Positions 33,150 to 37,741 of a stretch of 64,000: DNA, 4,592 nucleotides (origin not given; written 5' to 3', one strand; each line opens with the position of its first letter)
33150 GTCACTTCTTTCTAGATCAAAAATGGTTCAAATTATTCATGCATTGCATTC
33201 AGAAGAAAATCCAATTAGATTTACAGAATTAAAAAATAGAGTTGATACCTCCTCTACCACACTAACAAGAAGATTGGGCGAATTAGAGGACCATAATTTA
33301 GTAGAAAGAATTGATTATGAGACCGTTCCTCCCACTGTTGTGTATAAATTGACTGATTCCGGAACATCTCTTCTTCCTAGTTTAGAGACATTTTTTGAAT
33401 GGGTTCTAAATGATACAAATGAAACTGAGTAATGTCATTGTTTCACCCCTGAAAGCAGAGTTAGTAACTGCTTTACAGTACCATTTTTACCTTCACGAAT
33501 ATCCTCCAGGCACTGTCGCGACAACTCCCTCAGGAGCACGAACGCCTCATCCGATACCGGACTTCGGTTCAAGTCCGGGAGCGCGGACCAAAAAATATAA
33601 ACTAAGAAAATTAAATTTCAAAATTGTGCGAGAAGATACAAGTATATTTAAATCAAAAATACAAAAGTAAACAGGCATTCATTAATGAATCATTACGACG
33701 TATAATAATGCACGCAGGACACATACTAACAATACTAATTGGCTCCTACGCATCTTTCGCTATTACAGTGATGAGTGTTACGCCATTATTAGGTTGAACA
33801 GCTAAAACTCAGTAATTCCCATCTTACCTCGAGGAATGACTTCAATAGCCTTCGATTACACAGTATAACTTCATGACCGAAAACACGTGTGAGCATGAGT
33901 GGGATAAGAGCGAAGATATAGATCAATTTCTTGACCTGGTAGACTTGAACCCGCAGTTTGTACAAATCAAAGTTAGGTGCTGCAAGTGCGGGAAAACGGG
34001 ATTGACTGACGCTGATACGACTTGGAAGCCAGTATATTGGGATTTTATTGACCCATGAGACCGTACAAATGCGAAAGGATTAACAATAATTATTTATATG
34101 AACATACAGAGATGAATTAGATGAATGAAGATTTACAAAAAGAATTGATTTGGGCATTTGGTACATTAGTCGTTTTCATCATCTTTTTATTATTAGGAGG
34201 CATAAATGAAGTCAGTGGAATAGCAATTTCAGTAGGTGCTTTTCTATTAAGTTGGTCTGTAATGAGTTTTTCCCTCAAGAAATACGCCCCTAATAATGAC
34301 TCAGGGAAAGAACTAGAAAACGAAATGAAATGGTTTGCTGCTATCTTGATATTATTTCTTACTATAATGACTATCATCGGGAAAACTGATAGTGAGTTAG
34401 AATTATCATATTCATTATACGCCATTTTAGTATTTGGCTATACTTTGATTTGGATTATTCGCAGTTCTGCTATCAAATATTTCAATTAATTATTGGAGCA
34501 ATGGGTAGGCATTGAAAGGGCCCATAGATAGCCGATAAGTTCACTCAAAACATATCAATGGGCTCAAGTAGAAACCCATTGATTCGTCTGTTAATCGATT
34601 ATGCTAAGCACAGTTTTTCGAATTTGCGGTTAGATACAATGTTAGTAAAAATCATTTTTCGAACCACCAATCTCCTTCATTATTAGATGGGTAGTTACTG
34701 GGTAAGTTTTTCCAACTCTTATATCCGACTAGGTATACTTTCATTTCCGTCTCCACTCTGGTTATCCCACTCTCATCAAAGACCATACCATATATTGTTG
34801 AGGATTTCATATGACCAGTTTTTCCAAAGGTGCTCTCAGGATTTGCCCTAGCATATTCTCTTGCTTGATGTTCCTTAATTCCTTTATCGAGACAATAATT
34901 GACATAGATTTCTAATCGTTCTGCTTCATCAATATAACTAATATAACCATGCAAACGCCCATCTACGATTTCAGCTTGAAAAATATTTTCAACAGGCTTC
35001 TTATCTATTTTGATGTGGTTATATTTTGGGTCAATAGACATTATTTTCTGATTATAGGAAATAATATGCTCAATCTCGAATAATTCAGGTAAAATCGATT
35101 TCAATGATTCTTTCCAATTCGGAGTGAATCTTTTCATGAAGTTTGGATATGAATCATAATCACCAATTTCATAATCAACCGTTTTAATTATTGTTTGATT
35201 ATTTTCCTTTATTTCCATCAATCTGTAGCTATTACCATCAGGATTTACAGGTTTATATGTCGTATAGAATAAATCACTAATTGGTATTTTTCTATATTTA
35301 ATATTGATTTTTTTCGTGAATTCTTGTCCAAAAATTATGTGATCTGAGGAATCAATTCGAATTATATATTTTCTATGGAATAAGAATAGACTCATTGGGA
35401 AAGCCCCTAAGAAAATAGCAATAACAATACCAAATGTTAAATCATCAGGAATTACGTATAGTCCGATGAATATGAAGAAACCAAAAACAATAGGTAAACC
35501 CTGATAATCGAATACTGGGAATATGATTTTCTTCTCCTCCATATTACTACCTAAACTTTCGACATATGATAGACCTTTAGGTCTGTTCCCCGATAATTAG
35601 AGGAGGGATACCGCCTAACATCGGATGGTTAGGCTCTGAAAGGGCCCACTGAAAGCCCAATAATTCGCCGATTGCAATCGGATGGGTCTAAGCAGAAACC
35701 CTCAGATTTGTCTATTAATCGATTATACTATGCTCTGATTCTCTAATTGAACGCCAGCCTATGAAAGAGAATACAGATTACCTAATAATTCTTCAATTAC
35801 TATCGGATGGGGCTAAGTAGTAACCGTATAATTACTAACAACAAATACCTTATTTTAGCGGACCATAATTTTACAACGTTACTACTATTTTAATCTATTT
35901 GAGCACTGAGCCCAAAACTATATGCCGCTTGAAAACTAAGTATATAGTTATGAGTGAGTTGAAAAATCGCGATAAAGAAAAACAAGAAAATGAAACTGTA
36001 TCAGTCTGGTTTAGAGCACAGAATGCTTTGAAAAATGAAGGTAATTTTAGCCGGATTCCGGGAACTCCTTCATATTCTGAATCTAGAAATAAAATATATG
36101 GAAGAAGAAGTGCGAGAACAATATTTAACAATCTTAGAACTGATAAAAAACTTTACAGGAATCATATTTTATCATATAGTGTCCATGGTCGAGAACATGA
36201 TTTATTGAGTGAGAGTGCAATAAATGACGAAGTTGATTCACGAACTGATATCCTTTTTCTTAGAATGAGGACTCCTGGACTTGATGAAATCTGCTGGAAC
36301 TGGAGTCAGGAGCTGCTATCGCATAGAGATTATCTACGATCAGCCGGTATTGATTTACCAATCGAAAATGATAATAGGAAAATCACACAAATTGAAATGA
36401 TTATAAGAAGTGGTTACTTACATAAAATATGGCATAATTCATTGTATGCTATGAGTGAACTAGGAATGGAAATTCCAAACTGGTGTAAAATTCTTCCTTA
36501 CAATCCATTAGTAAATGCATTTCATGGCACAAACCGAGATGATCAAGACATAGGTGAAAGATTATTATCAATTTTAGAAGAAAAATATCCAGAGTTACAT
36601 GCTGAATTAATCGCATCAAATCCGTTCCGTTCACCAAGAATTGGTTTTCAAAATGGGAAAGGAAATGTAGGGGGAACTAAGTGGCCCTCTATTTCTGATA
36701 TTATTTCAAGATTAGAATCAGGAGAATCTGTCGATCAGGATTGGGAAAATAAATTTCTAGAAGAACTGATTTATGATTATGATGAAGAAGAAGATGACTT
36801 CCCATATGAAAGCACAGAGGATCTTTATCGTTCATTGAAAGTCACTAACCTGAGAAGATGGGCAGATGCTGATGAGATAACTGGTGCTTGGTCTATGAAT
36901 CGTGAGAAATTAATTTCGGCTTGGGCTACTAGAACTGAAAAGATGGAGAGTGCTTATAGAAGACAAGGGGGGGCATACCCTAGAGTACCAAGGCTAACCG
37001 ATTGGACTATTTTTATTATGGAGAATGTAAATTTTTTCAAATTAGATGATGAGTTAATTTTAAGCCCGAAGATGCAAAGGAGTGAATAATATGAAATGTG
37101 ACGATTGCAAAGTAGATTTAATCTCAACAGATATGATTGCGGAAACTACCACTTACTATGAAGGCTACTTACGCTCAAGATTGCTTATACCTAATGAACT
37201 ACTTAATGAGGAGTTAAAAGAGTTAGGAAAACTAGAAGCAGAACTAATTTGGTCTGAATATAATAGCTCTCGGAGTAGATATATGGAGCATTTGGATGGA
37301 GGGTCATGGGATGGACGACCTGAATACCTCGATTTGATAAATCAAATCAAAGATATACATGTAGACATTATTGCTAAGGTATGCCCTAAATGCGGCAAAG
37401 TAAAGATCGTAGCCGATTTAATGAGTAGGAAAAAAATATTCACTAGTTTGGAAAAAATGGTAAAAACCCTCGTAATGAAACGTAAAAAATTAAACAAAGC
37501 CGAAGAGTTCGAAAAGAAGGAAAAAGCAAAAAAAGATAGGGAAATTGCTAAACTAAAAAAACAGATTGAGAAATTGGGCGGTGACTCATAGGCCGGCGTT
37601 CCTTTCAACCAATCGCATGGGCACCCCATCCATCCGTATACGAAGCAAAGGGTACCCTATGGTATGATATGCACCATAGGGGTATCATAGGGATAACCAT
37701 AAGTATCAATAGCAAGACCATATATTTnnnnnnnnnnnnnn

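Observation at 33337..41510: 8,078-bp insertion that replaced the 3' end of the FAS1-HxlR gene and left the original end as a relic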

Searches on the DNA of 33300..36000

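Call 9: search_rna_families(source=window, start=33300, end=36000, threshold=evalue, max_evalue=1, show_alignments=3)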
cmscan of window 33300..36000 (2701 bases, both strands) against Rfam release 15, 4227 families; matches with E-value up to 1: 1.
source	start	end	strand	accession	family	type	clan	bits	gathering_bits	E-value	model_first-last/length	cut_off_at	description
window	35060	35153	-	RF01767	SAM-III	Cis-reg; riboswitch;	-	18.6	45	0.88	1-82/82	no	SAM-III riboswitch aptamer (SMK box)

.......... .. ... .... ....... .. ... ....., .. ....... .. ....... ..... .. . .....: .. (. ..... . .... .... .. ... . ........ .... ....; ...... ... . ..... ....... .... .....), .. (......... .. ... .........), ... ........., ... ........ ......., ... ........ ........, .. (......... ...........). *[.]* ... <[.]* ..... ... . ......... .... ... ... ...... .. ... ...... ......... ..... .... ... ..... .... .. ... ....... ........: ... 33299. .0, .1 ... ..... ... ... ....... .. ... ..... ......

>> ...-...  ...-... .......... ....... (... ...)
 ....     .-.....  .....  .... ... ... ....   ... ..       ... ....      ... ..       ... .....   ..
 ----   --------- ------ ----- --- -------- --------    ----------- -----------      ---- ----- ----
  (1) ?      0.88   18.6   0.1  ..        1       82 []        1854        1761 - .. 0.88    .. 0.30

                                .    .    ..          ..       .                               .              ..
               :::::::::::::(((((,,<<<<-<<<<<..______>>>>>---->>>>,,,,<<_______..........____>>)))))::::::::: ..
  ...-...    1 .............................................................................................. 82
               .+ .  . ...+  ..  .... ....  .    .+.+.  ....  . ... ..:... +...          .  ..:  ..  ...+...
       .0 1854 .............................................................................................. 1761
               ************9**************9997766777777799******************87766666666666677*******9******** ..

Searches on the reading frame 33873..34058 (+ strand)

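Call 10: search_protein_families(library=pfam, proteins=[window:33873-34058:+], max_evalue=0.01)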
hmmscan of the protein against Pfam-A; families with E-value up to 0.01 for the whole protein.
window:33873-34058:+ (61 aa): 0 families

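Call 11: search_protein_families(library=phrogs, proteins=[window:33873-34058:+], max_evalue=0.01)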
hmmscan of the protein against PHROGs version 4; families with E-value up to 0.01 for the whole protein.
window:33873-34058:+ (61 aa): 1 family
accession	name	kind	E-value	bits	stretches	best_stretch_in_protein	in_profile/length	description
phrog_4446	-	unknown function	0.0082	16.8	1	24-57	164-197/204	-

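Call 53: search_protein_families(library=padloc, proteins=[window:33873-34058:+], max_evalue=0.01)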
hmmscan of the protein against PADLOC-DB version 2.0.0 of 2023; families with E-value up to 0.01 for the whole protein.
window:33873-34058:+ (61 aa): 0 families

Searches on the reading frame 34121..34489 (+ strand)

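Call 10: search_protein_families(library=pfam, proteins=[window:34121-34489:+], max_evalue=0.01)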
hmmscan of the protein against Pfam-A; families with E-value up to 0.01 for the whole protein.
window:34121-34489:+ (122 aa): 1 family
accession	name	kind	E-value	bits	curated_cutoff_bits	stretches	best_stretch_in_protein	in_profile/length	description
PF01944.22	SpoIIM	-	0.0059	17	26.9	1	9-85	87-156/163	Stage II sporulation protein M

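Call 11: search_protein_families(library=phrogs, proteins=[window:34121-34489:+], max_evalue=0.01)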
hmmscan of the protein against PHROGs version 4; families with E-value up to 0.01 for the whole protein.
window:34121-34489:+ (122 aa): 0 families

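Call 53: search_protein_families(library=padloc, proteins=[window:34121-34489:+], max_evalue=0.01)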
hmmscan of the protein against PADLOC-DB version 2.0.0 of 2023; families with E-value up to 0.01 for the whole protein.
window:34121-34489:+ (122 aa): 0 families

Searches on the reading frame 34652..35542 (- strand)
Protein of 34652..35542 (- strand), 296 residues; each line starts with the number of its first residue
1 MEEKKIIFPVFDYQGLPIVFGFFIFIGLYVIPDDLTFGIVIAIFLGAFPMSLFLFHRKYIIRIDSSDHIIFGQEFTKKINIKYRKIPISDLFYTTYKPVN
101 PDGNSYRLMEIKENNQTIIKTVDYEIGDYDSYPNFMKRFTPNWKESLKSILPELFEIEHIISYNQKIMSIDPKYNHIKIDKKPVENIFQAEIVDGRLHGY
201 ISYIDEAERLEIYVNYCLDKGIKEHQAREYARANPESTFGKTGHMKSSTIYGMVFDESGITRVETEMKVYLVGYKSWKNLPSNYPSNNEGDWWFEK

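Call 10: search_protein_families(library=pfam, proteins=[window:34652-35542:-], max_evalue=0.01)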
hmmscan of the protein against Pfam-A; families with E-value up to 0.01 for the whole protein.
window:34652-35542:- (296 aa): 0 families

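Call 11: search_protein_families(library=phrogs, proteins=[window:34652-35542:-], max_evalue=0.01)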
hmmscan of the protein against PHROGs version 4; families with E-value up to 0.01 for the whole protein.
window:34652-35542:- (296 aa): 0 families

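Call 48: find_encoding_contigs(protein=window:34652-35542:-, flank=10000, max_places=8)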
Protein window:34652-35542:- (296 aa): no gene with exactly this product is on record in the collection.

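Call 53: search_protein_families(library=padloc, proteins=[window:34652-35542:-], max_evalue=0.01)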
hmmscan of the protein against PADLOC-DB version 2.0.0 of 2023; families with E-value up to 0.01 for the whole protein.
window:34652-35542:- (296 aa): 0 families

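Call 54: search_protein_families(library=ncbifam, proteins=[window:34652-35542:-], max_evalue=0.01)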
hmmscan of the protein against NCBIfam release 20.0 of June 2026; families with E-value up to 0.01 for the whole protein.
window:34652-35542:- (296 aa): 0 families

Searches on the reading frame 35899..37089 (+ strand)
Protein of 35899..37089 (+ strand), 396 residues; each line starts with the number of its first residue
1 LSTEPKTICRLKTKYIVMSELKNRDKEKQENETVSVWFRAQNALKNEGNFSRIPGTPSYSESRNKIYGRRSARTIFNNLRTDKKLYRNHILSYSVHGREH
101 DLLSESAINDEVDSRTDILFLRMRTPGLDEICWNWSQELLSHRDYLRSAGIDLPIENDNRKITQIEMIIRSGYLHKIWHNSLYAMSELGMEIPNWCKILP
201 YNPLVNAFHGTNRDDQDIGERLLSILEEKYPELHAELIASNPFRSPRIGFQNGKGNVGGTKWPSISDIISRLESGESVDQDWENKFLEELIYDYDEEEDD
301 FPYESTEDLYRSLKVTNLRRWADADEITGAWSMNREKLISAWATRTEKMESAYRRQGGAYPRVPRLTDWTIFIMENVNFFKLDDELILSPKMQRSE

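Call 10: search_protein_families(library=pfam, proteins=[window:35899-37089:+], max_evalue=0.01)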
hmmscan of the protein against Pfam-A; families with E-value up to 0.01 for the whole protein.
window:35899-37089:+ (396 aa): 0 families

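Call 11: search_protein_families(library=phrogs, proteins=[window:35899-37089:+], max_evalue=0.01)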
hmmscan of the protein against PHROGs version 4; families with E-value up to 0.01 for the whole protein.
window:35899-37089:+ (396 aa): 0 families

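Call 50: find_homologous_proteins(query=window:35899-37089:+, max_evalue=0.001)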
Query window:35899-37089:+ (396 aa): 42 proteins with E <= 0.001 among 2792 candidates.
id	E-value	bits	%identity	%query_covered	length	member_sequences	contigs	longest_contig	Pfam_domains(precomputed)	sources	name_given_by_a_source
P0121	3.1e-244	828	98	93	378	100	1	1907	-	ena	-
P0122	9.4e-226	767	89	93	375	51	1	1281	-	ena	-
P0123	5.6e-219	745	90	92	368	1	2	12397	-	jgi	jgi:hypothetical protein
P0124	1.8e-214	730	87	92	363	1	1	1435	-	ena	-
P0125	3.1e-214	729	88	92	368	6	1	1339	-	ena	-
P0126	1.3e-212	724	84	95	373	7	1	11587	-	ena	-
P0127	1.5e-212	724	90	88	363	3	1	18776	-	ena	-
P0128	1.5e-208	711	87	92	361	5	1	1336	-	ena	-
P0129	5.3e-208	709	84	95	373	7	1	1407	-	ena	-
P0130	1.6e-206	704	85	93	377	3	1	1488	-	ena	-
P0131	8.3e-206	702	84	92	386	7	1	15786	-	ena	-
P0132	4.6e-202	689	83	93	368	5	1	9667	-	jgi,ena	jgi:hypothetical protein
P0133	4.7e-198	676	84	89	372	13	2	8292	-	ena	-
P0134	1.3e-195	668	76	99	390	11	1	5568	-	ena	-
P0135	8.6e-194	662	79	94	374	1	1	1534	-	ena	-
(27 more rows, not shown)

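Call 51: find_encoding_contigs(protein=P0127, flank=10000, max_places=4)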
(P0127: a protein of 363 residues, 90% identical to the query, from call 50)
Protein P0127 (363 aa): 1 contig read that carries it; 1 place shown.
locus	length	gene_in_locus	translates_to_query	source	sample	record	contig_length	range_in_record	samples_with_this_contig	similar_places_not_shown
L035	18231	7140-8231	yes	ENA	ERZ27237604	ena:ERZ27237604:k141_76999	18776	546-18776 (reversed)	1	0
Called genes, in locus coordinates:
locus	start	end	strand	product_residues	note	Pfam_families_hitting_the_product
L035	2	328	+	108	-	?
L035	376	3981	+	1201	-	PF01443:Viral_helicase1 (faint), PF13086:AAA_11, PF13245:AAA_19, PF13604:AAA_30, PF13087:AAA_12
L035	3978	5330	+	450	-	-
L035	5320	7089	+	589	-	PF24217:DUF7436 (faint), PF13091:PLDc_2, PF00614:PLDc (faint), PF13091:PLDc_2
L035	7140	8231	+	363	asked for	-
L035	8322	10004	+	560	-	PF00004:AAA, PF17862:AAA_lid_3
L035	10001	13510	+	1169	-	PF01443:Viral_helicase1 (faint), PF13086:AAA_11, PF13245:AAA_19, PF13604:AAA_30 (faint), PF13086:AAA_11, PF13087:AAA_12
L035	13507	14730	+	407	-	-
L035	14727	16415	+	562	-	-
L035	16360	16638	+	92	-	-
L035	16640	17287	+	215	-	-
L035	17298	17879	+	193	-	PF13353:Fer4_12, PF04055:Radical_SAM (weak)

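Call 52: find_encoding_contigs(protein=P0123, flank=10000, max_places=4)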
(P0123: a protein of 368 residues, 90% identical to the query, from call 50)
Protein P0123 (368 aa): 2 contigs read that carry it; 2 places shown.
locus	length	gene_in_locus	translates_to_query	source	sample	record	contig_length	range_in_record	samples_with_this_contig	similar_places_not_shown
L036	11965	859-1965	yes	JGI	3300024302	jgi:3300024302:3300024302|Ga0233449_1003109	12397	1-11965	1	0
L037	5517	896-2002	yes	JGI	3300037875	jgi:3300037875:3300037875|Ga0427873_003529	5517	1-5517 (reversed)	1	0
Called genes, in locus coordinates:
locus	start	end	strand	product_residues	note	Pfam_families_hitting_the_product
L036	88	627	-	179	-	-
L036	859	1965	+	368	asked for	-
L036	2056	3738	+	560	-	PF00004:AAA, PF17862:AAA_lid_3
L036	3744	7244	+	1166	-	PF01443:Viral_helicase1 (faint), PF13086:AAA_11, PF13245:AAA_19, PF13604:AAA_30 (faint), PF13086:AAA_11, PF13087:AAA_12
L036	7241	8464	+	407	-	-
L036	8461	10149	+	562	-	-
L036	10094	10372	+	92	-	-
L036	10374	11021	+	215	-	-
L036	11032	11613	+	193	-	PF13353:Fer4_12, PF04055:Radical_SAM (weak)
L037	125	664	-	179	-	-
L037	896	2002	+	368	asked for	-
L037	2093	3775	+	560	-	PF00004:AAA, PF17862:AAA_lid_3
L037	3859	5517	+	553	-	?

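Call 53: search_protein_families(library=padloc, proteins=[window:35899-37089:+], max_evalue=0.01)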
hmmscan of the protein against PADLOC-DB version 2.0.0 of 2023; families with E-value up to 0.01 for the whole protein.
window:35899-37089:+ (396 aa): 0 families

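Call 54: search_protein_families(library=ncbifam, proteins=[window:35899-37089:+], max_evalue=0.01)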
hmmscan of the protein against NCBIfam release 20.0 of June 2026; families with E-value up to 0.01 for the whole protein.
window:35899-37089:+ (396 aa): 0 families

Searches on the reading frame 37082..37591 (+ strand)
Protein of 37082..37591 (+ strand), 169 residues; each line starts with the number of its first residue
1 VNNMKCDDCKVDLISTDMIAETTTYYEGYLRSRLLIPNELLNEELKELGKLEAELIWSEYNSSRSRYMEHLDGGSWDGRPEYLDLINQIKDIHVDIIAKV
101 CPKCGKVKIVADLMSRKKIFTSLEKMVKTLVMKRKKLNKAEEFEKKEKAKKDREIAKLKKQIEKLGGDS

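Call 10: search_protein_families(library=pfam, proteins=[window:37082-37591:+], max_evalue=0.01)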
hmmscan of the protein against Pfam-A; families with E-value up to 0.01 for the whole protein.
window:37082-37591:+ (169 aa): 2 families
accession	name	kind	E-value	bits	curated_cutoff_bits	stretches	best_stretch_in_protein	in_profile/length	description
PF13863.11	DUF4200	-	0.0054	17.5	29.7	1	117-165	44-92/119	Domain of unknown function (DUF4200)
PF24292.1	DUF7479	-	0.0063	17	27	0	99-116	31-48/60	Domain of unknown function (DUF7479)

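Call 11: search_protein_families(library=phrogs, proteins=[window:37082-37591:+], max_evalue=0.01)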
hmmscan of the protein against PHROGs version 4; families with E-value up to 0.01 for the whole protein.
window:37082-37591:+ (169 aa): 1 family
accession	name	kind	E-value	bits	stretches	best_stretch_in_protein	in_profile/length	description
phrog_2255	-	DNA, RNA and nucleotide metabolism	0.0078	16.7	1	89-162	44-107/211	HNH endonuclease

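Call 53: search_protein_families(library=padloc, proteins=[window:37082-37591:+], max_evalue=0.01)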
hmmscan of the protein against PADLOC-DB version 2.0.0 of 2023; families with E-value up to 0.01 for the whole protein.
window:37082-37591:+ (169 aa): 0 families

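Call 54: search_protein_families(library=ncbifam, proteins=[window:37082-37591:+], max_evalue=0.01)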
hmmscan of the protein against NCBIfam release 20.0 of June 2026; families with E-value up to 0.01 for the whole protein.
window:37082-37591:+ (169 aa): 0 families

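Call 99: find_encoding_contigs(protein=window:37091-37591:+, flank=6000, max_places=8)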
Protein window:37091-37591:+ (166 aa): no gene with exactly this product is on record in the collection.
